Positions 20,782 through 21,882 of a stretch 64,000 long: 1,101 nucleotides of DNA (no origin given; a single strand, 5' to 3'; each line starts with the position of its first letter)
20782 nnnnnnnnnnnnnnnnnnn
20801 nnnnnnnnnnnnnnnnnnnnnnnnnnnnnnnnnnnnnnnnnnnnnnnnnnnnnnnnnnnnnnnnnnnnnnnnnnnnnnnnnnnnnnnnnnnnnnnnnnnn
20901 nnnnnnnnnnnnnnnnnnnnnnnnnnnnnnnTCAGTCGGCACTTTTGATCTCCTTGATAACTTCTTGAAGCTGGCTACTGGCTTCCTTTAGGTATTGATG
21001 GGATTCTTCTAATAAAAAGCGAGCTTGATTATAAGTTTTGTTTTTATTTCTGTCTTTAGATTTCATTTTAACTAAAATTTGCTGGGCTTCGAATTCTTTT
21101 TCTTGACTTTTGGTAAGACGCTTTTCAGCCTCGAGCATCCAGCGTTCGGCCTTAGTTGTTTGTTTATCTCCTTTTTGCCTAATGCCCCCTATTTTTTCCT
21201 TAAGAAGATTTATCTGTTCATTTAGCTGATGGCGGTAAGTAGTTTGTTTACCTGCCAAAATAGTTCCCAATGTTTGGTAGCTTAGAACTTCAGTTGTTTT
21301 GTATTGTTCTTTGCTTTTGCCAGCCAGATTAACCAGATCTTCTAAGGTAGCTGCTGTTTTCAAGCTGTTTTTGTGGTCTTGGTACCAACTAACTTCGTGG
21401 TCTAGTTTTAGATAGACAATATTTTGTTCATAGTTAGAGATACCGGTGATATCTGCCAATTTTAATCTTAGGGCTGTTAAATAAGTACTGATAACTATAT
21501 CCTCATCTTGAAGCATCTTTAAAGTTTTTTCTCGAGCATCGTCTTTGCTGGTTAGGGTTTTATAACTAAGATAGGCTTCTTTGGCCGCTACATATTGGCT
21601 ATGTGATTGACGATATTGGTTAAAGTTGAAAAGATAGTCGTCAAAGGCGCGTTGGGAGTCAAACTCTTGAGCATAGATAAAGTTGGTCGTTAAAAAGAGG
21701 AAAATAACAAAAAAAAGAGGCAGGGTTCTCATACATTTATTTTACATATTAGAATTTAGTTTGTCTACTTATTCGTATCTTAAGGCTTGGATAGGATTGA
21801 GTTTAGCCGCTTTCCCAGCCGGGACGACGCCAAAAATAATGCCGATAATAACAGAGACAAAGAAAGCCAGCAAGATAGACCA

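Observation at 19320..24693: MacAB-type tripartite exporter co-transcribed with five tightly coupled small secreted/membrane proteins of unknown function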

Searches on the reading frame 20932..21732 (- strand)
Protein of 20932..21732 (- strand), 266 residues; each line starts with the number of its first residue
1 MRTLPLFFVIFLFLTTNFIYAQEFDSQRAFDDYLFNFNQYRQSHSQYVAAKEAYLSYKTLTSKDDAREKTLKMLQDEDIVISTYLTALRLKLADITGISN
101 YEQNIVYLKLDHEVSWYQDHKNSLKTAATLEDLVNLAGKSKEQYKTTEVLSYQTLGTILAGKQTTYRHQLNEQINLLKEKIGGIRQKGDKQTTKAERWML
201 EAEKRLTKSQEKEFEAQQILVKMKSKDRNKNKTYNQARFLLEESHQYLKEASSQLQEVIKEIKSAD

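Call 3: search_protein_families(library=pfam, proteins=[window:20932-21732:-], max_evalue=0.1)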
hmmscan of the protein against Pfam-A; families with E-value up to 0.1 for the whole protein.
window:20932-21732:- (266 aa): 1 family
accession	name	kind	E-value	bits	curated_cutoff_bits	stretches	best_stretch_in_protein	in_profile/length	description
PF25254.1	DUF7856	-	0.017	15.2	30.2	1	166-245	114-193/280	Family of unknown function (DUF7856)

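Call 4: search_protein_families(library=ncbifam, proteins=[window:20932-21732:-], max_evalue=0.1)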
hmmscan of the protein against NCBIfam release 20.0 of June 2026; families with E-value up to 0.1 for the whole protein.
window:20932-21732:- (266 aa): 0 families

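Call 7: find_homologous_proteins(query=window:20932-21732:-, max_evalue=0.001)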
Query window:20932-21732:- (266 aa): 88 proteins with E <= 0.001 among 811 candidates.
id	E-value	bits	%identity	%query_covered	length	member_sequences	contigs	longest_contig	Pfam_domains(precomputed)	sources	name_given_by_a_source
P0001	3.3e-164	562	100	100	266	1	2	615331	-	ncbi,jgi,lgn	-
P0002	2.2e-145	501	89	100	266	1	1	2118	-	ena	-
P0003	1.6e-103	364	67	100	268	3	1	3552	-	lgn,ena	-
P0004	7.0e-103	362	66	93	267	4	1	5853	-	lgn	-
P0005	3.0e-102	359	65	100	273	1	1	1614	-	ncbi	-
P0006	3.1e-102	359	67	93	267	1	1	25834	-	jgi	-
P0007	6.7e-102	358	69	92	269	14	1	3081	-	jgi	-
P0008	1.6e-101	357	68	93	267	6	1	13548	-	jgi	-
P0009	7.4e-101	355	65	100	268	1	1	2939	-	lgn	-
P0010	1.3e-100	354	66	93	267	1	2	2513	-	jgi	-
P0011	1.5e-100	354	63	99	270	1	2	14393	-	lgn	-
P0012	2.4e-100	353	63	100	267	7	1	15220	-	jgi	-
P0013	1.9e-98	347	65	92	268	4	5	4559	-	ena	-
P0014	2.6e-98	347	67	95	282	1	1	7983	-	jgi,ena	-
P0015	3.7e-98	346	64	100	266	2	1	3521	-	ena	-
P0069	3.9e-70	254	48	99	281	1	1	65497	-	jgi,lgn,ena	-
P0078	4.8e-59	218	50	91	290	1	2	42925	-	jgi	-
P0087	1.9e-46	177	41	92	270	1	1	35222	-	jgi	-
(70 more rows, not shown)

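Call 8: find_encoding_contigs(protein=P0087, flank=10000, max_places=2)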
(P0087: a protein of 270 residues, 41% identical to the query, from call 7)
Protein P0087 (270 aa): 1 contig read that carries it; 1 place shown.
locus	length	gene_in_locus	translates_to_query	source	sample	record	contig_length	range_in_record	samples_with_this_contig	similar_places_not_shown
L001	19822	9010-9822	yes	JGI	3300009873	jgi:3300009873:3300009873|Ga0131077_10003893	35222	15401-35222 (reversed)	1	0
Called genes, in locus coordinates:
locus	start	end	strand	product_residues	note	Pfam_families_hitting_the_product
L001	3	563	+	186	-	?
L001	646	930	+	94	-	-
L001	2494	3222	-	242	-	PF00535:Glycos_transf_2, PF13641:Glyco_tranf_2_3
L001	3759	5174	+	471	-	PF01229:Glyco_hydro_39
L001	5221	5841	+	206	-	PF21176:RecR_HhH, PF01751:Toprim, PF13662:Toprim_4, PF21175:RecR_C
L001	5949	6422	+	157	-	-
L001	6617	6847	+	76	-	-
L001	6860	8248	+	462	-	PF01406:tRNA-synt_1e, PF00133:tRNA-synt_1 (weak), PF09334:tRNA-synt_1g (weak)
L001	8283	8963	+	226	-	-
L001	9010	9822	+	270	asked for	-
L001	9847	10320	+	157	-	-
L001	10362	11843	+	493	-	PF07884:VKOR, PF01180:DHO_dh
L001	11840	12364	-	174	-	-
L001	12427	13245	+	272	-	PF13399:LytR_C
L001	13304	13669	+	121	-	PF00072:Response_reg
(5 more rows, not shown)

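Call 9: find_encoding_contigs(protein=P0069, flank=10000, max_places=2)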
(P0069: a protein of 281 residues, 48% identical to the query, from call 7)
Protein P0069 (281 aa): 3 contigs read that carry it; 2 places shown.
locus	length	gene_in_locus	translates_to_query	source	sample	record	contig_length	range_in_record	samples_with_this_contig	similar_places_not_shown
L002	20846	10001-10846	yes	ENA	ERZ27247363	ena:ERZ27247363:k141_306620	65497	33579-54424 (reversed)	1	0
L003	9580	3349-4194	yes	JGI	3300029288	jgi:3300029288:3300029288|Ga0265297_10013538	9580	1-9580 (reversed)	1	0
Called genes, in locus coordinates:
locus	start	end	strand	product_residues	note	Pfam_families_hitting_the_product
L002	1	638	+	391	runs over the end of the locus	-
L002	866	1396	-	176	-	-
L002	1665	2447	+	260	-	PF01066:CDP-OH_P_transf (weak)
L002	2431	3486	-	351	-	PF01926:MMR_HSR1, PF02421:FeoB_N, PF16897:MMR_HSR1_Xtn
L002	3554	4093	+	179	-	PF00719:Pyrophosphatase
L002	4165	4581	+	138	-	PF03479:PCC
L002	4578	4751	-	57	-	-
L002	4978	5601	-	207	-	-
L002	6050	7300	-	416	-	PF01170:UPF0020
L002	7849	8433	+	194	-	-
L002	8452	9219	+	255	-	PF13489:Methyltransf_23, PF08241:Methyltransf_11, PF08242:Methyltransf_12, PF13649:Methyltransf_25, PF13847:Methyltransf_31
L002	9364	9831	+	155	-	-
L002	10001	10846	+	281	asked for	-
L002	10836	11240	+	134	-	-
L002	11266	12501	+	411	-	PF05496:RuvB_N, PF00158:Sigma54_activat (faint), PF20720:nSTAND3 (weak), PF00004:AAA, PF07728:AAA_5, PF13173:AAA_14, PF16193:AAA_assoc_2, PF12002:MgsA_C, +2 more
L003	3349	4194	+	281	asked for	-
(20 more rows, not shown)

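Call 10: find_encoding_contigs(protein=P0078, flank=10000, max_places=2)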
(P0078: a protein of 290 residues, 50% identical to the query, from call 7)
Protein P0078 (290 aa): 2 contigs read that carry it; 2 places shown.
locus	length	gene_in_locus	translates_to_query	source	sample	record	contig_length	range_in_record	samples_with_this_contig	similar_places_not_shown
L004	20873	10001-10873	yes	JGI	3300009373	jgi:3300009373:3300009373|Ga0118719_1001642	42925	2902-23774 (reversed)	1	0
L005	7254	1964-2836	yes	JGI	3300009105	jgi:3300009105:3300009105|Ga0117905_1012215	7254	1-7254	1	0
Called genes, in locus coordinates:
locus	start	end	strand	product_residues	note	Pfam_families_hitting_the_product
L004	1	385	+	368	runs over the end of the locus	PF01702:TGT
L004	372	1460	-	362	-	PF03193:RsgA_GTPase (faint), PF00350:Dynamin_N (faint), PF01926:MMR_HSR1, PF02421:FeoB_N, PF16897:MMR_HSR1_Xtn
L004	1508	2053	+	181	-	PF00719:Pyrophosphatase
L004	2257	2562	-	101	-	-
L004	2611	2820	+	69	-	-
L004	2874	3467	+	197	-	PF13399:LytR_C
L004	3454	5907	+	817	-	PF20030:bpMoxR (faint), PF00158:Sigma54_activat (faint), PF00004:AAA (weak), PF17871:AAA_lid_9 (weak), PF00004:AAA, PF07724:AAA_2, PF07728:AAA_5, PF10431:ClpB_D2-small, +9 more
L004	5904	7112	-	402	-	PF01555:N6_N4_Mtase (weak), PF01170:UPF0020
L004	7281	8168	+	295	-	PF00303:Thymidylat_synt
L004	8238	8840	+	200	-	-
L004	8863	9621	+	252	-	PF01209:Ubie_methyltran, PF13489:Methyltransf_23, PF13847:Methyltransf_31, PF08241:Methyltransf_11, PF08242:Methyltransf_12, PF13649:Methyltransf_25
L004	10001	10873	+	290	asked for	-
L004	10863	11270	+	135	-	-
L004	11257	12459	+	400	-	PF05496:RuvB_N, PF00158:Sigma54_activat (faint), PF01078:Mg_chelatase (faint), PF07728:AAA_5, PF13173:AAA_14 (weak), PF00004:AAA, PF16193:AAA_assoc_2, PF12002:MgsA_C, +1 more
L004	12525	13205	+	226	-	PF01797:Y1_Tnp (weak)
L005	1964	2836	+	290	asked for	-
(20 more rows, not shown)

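Call 14: find_related_loci(query=A1, collection=genome_contigs, flank=10000)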
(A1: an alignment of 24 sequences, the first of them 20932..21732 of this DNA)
Query A1 (266 aa) in genome_contigs; peptide patterns used: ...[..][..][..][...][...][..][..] (x = any residue, [..] = any of these).
31 stretches matched a pattern; 17 encode a relative of the query (tblastn E <= 1e-3); 17 distinct loci.
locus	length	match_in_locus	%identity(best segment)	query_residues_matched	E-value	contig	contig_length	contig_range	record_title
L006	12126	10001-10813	62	2-266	1e-105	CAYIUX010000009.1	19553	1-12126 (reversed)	MAG TPA_asm: uncultured Gammaproteobacteria bacterium isolate ERP119705_co5_62 genome assembly, contig: NODE_3403_length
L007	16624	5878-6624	56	20-266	3e-91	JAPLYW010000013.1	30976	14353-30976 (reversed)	MAG: Candidatus Shapirobacteria bacterium isolate LacPavin_0419_WC90_MAG_34_15 LacPavin_0419_WC90_scaffold_118187, whole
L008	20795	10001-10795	55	6-266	3e-88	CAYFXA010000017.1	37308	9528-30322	MAG TPA_asm: uncultured Gammaproteobacteria bacterium isolate ERP108616_co1_405 genome assembly, contig: k119_1632200, w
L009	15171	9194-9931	56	21-266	4e-87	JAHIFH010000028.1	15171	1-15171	MAG: Patescibacteria group bacterium isolate KR11_0.1_MetaG.mb.78 KR11_0.1_MetaG.mb.78_k141_577684, whole genome shotgun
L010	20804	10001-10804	51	1-264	8e-87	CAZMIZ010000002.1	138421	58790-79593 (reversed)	MAG TPA_asm: uncultured Gammaproteobacteria bacterium isolate binchicken_co338_18 genome assembly, contig: NODE_28_lengt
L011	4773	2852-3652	52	3-266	1e-83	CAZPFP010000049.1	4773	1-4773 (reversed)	MAG TPA_asm: uncultured Gammaproteobacteria bacterium isolate binchicken_co34_426 genome assembly, contig: NODE_32735_le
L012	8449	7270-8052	54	6-262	3e-87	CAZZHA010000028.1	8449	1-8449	MAG TPA_asm: uncultured Gammaproteobacteria bacterium isolate binchicken_co364_299 genome assembly, contig: NODE_14395_l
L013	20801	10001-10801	49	2-264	1e-78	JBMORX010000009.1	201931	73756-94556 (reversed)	MAG: Patescibacteria group bacterium isolate Betzabe_MAG191 MAG191_9, whole genome shotgun sequence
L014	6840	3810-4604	49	1-264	1e-77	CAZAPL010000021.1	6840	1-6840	MAG TPA_asm: uncultured Gammaproteobacteria bacterium isolate SRP231805_co4_153 genome assembly, contig: k141_449409, wh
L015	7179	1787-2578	45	1-261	2e-75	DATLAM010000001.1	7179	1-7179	MAG TPA_asm: Candidatus Bathyarchaeia archaeon isolate SMAG_U14271 k141_3535893, whole genome shotgun sequence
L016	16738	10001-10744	48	21-266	6e-70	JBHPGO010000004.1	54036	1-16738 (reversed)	Patescibacteria group bacterium isolate SAG AM-311-M21 NODE_4_length_54036_cov_30.080084, whole genome shotgun sequence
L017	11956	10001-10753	50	24-266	5e-67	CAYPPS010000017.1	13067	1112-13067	MAG TPA_asm: uncultured Gammaproteobacteria bacterium isolate binchicken_co181_619 genome assembly, contig: NODE_8799_le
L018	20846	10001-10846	38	3-266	1e-58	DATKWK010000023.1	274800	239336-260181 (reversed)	MAG TPA_asm: Candidatus Bathyarchaeia archaeon isolate SMAG_U14161 k141_2492541, whole genome shotgun sequence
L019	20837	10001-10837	43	2-266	4e-56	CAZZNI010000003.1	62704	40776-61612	MAG TPA_asm: uncultured Gammaproteobacteria bacterium isolate SRP241326_co4_16 genome assembly, contig: NODE_761_length_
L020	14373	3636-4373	39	21-266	8e-53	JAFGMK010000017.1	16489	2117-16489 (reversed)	MAG: Candidatus Paceibacterota bacterium isolate Zod_Metabat.464 k87_5365540, whole genome shotgun sequence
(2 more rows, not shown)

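Call 18: predict_structure(alignment_id=A1)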
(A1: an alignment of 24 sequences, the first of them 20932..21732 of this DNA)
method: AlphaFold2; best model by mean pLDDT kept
length: 266 residues; sequences in the alignment: 24
mean_pLDDT: 91.8   pTM: 0.82
mean pLDDT of the five models: 91.8, 91.4, 90.9, 90.9, 90.7
residues with pLDDT >= 90: 229; 70-90: 12; 50-70: 13; < 50: 12
segments of 3 or more residues with pLDDT < 50: 1-3, 15-23
pLDDT, mean of each block of 10 residues (from residue 1): 53 46 74 98 98 96 97 98 97 92 96 98 94 97 98 97 97 97 91 95 98 98 95 97 98 97 85
secondary structure, 60 per line:
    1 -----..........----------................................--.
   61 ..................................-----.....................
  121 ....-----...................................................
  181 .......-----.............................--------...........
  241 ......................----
elements in order: H6-15 H26-57 H60-94 H100-124 H130-187 H193-221 H230-262

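Call 33: list_cluster_members(proteins=[window:20932-21732:-, window:20547-20942:-, window:19909-20499:-, window:19566-19904:-, window:19320-19562:-, window:21769-22983:-])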
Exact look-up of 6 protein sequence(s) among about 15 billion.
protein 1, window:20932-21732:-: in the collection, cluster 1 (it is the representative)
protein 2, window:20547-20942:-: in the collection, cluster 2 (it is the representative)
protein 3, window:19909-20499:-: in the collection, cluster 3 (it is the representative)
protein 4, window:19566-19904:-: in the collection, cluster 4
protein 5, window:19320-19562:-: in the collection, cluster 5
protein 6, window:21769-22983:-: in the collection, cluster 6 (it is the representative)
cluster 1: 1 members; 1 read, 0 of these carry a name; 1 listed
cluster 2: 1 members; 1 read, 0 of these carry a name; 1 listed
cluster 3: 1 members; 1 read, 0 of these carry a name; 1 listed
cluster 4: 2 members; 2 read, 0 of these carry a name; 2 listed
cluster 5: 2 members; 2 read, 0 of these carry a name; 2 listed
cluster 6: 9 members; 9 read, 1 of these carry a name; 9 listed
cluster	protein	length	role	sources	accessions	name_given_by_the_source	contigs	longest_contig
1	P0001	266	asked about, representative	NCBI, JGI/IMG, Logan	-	-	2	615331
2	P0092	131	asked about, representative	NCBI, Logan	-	-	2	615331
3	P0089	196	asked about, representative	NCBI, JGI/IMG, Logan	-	-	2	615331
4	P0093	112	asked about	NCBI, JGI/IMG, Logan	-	-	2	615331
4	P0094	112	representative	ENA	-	-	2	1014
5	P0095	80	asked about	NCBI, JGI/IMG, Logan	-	-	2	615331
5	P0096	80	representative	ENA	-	-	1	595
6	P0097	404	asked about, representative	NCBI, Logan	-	-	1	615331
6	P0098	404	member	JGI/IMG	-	putative ABC transport system permease protein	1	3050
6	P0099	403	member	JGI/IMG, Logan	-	-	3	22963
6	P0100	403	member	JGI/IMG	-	-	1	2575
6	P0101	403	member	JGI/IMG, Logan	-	-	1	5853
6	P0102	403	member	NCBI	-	-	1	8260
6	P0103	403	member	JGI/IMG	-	-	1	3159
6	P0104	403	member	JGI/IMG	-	-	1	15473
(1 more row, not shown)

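Call 39: search_solved_structures(query=A1, max_evalue=1)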
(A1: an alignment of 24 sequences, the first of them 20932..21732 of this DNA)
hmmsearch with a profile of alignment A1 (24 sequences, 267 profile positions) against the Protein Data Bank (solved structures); distinct sequences matched with E-value up to 1: 13.
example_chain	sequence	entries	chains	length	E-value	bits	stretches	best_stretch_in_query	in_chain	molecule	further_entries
6een_B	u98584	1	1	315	3e-09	39.8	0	115-161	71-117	Designer Pentatricopeptide Protein dPPR10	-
6een_D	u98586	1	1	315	1.6e-08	37.4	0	115-161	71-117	Designer Pentatricopeptide Protein dPPR10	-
6een_C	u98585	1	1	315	7.5e-08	35.2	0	115-161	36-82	Designer Pentatricopeptide Protein dPPR10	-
6een_A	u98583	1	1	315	7.7e-08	35.2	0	115-161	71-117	Designer Pentatricopeptide Protein dPPR10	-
4ozs_A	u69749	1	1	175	5.6e-05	25.8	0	115-161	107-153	Alpha solenoid protein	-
5orq_A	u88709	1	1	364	0.00048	22.7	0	115-158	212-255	cPPR-Telo1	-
5orm_A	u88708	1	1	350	0.00092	21.8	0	115-158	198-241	cPPR-Telo1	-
4pjr_A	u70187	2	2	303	0.0027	20.3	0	118-159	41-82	Pentatricopeptide repeat protein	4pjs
4wsl_A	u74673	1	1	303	0.0028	20.2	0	116-158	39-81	Pentatricopeptide repeat protein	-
5i9d_A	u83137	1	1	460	0.004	19.7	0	114-158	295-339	pentatricopeptide repeat protein dPPR-U8A2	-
8wa0_O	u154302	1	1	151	0.027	17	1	163-243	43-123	Protein PLASTID TRANSCRIPTIONALLY ACTIVE 7-like isoform X2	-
8w9z_O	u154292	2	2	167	0.034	16.7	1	163-242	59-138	Protein PLASTID TRANSCRIPTIONALLY ACTIVE 7-like isoform X1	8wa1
8qma_P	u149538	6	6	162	0.3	13.5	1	161-227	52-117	PAP12 (DNA-directed RNA polymerase subunit omega) | PAP12 | PAP12, pTAC7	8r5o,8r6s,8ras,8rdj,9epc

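Call 44: search_protein_representatives(alignment_id=A1)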
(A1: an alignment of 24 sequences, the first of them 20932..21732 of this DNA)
Query: 24 sequences, 267 profile positions. Proteins with E-value up to 0.001 (for the whole library): 1317; up to 1e-10: 792; up to 1e-30: 283. The best 150 are listed.
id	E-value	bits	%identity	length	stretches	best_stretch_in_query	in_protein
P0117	1.4e-109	382.0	-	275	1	4-267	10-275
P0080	1.7e-98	345.6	-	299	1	4-267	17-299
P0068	8.0e-98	343.4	-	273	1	1-267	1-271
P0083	2.7e-94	331.8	-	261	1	6-267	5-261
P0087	6.3e-94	330.6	-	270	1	1-267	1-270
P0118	4.6e-90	317.9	-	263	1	1-265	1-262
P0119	6.8e-90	317.4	-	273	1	5-267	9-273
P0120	2.4e-89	315.5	-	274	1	1-267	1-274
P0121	1.8e-88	312.7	-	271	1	1-266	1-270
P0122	1.9e-87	309.4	-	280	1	18-267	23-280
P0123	6.8e-86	304.2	-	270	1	1-267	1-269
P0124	2.0e-85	302.7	-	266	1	1-267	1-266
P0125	2.1e-84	299.4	-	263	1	1-264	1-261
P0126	2.6e-84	299.1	-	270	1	1-267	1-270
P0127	5.8e-84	297.9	-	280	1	4-264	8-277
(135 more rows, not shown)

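Call 46: find_related_loci(query=A1, collection=metagenome_contigs, flank=9000)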
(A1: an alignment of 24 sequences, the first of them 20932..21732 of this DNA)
Query A1 (266 aa) in metagenome_contigs; peptide patterns used: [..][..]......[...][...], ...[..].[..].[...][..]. (x = any residue, [..] = any of these).
258 stretches matched a pattern; 127 encode a relative of the query (tblastn E <= 1e-3); the best 80 are kept; 80 distinct loci.
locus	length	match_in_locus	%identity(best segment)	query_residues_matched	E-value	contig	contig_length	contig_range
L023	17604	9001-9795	65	1-266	4e-116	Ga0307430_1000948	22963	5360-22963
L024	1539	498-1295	67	2-266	2e-122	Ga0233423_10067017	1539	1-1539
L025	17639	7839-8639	63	1-266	1e-111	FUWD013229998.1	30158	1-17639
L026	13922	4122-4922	63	1-266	9e-112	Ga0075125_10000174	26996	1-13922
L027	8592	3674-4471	65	3-266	1e-110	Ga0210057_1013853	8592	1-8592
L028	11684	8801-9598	65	3-266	1e-110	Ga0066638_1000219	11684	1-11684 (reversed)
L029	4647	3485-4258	67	9-266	4e-111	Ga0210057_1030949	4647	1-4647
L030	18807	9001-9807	64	4-266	8e-110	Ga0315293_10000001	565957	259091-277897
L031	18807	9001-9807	64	4-266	8e-110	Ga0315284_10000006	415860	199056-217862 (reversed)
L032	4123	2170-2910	66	20-266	3e-110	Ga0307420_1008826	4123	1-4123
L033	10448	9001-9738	70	21-266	7e-109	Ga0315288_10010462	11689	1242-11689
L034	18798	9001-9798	63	1-266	1e-108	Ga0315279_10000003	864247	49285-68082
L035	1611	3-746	69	19-266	8e-117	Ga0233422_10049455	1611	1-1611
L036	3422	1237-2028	64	2-266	1e-110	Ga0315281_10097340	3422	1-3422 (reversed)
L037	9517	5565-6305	68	20-266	1e-108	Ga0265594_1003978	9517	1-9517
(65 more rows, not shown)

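Call 52: search_protein_families(library=padloc, proteins=[window:20932-21732:-], max_evalue=0.01)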
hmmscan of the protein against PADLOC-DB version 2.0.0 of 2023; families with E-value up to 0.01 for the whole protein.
window:20932-21732:- (266 aa): 0 families

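Call 53: search_protein_families(library=phrogs, proteins=[window:20932-21732:-], max_evalue=0.01)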
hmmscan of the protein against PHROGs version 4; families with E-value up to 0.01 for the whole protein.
window:20932-21732:- (266 aa): 0 families
